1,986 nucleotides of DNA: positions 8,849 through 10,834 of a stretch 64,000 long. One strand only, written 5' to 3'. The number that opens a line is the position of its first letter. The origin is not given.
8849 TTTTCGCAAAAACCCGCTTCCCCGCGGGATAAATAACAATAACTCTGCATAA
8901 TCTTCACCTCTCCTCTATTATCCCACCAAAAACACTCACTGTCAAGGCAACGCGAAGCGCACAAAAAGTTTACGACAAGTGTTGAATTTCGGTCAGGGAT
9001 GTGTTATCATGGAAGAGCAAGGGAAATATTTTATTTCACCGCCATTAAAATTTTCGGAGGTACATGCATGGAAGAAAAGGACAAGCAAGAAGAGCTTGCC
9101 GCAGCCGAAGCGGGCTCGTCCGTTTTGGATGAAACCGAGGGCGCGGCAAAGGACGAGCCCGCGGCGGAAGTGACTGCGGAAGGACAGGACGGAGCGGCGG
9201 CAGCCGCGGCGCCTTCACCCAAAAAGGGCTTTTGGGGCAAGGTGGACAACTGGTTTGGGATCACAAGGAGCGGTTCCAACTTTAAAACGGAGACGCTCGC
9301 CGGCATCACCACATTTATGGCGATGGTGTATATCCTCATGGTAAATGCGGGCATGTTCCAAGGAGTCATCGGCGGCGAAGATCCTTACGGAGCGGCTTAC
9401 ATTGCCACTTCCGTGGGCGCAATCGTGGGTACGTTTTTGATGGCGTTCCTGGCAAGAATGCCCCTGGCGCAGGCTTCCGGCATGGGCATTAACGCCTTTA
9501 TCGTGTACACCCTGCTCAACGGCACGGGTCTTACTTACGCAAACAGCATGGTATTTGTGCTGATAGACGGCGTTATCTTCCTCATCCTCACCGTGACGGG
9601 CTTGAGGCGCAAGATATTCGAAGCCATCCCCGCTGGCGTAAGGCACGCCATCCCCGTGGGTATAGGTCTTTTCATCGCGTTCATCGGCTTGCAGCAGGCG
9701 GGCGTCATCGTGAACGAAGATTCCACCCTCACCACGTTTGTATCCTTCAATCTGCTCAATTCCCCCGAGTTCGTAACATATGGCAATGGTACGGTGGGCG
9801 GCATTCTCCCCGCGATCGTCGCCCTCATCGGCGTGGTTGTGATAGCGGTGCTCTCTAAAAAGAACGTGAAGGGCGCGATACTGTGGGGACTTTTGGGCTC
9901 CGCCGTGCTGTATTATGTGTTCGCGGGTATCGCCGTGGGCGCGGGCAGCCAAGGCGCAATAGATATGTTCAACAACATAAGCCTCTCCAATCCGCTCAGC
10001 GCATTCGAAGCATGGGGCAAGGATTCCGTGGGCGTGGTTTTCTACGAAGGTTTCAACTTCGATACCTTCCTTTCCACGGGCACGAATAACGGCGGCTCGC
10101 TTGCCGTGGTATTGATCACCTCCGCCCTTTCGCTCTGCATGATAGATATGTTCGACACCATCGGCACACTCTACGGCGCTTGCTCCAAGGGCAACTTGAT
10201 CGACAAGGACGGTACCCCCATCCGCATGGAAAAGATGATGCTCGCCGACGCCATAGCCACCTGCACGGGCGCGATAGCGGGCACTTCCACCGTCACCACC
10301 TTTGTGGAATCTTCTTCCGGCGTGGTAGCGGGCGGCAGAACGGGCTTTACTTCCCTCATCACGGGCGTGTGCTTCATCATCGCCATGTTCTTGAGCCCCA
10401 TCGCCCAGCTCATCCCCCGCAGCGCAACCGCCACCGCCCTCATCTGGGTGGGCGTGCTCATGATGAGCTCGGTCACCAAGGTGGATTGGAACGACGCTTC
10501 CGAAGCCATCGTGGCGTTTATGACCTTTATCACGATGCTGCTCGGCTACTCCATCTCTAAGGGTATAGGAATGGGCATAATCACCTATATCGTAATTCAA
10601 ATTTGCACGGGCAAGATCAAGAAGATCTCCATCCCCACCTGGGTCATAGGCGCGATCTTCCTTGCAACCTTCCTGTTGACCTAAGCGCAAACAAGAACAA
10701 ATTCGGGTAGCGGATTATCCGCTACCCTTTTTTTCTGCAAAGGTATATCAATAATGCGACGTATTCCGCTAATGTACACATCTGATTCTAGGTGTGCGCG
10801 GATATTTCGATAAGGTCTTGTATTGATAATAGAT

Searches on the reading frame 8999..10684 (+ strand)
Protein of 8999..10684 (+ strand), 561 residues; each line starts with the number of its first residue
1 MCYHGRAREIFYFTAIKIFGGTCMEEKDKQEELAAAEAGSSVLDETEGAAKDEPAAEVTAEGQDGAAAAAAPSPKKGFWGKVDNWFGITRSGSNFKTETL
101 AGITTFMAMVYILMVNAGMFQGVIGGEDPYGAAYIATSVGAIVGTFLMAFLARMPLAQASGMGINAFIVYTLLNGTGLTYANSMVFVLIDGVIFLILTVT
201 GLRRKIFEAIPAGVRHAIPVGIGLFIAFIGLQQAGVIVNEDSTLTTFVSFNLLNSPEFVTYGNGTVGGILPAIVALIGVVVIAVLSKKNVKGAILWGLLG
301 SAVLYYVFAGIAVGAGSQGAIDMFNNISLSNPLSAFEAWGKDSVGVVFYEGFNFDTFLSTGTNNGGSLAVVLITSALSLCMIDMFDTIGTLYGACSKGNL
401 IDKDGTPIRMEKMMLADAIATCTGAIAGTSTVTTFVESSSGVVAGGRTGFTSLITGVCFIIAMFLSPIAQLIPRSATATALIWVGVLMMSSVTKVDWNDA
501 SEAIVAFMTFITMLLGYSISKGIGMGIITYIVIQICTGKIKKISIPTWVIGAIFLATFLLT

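Call 63: search_protein_families(library=pfam, proteins=[window:8999-10684:+], max_evalue=0.00001)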
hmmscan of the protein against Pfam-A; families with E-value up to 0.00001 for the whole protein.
window:8999-10684:+ (561 aa): 1 family
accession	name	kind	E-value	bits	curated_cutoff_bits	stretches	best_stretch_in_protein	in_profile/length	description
PF00860.26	Xan_ur_permease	-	1.6e-31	109.8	27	1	98-523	3-387/389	Permease family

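Call 83: find_encoding_contigs(protein=window:8999-10684:+, flank=4000, max_places=10)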
Protein window:8999-10684:+ (561 aa): no gene with exactly this product is on record in the collection.

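Call 85: find_encoding_contigs(protein=window:9068-10684:+, flank=4000, max_places=10)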
Protein window:9068-10684:+ (538 aa): 4 contigs read that carry it; 1 place shown.
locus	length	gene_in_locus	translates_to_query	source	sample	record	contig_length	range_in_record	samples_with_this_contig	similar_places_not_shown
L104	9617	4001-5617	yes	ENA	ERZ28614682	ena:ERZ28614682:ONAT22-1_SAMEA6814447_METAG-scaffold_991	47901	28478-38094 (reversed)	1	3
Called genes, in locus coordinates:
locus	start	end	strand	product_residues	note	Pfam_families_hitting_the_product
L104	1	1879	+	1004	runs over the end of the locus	PF22907:Ams1-like_1st, PF03065:Glyco_hydro_57 (weak), PF01074:Glyco_hydro_38N, PF09261:Alpha-mann_mid, PF07748:Glyco_hydro_38C, PF17677:Glyco_hydro38C2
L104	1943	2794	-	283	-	-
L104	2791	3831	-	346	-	PF08240:ADH_N, PF00107:ADH_zinc_N, PF13602:ADH_zinc_N_2 (weak)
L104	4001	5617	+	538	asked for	PF00860:Xan_ur_permease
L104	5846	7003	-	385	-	PF00004:AAA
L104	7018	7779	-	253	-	-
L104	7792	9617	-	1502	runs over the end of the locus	PF13195:DUF4011, PF13086:AAA_11, PF13245:AAA_19 (weak), PF13604:AAA_30 (faint), PF13086:AAA_11, PF13087:AAA_12, PF18741:MTES_1575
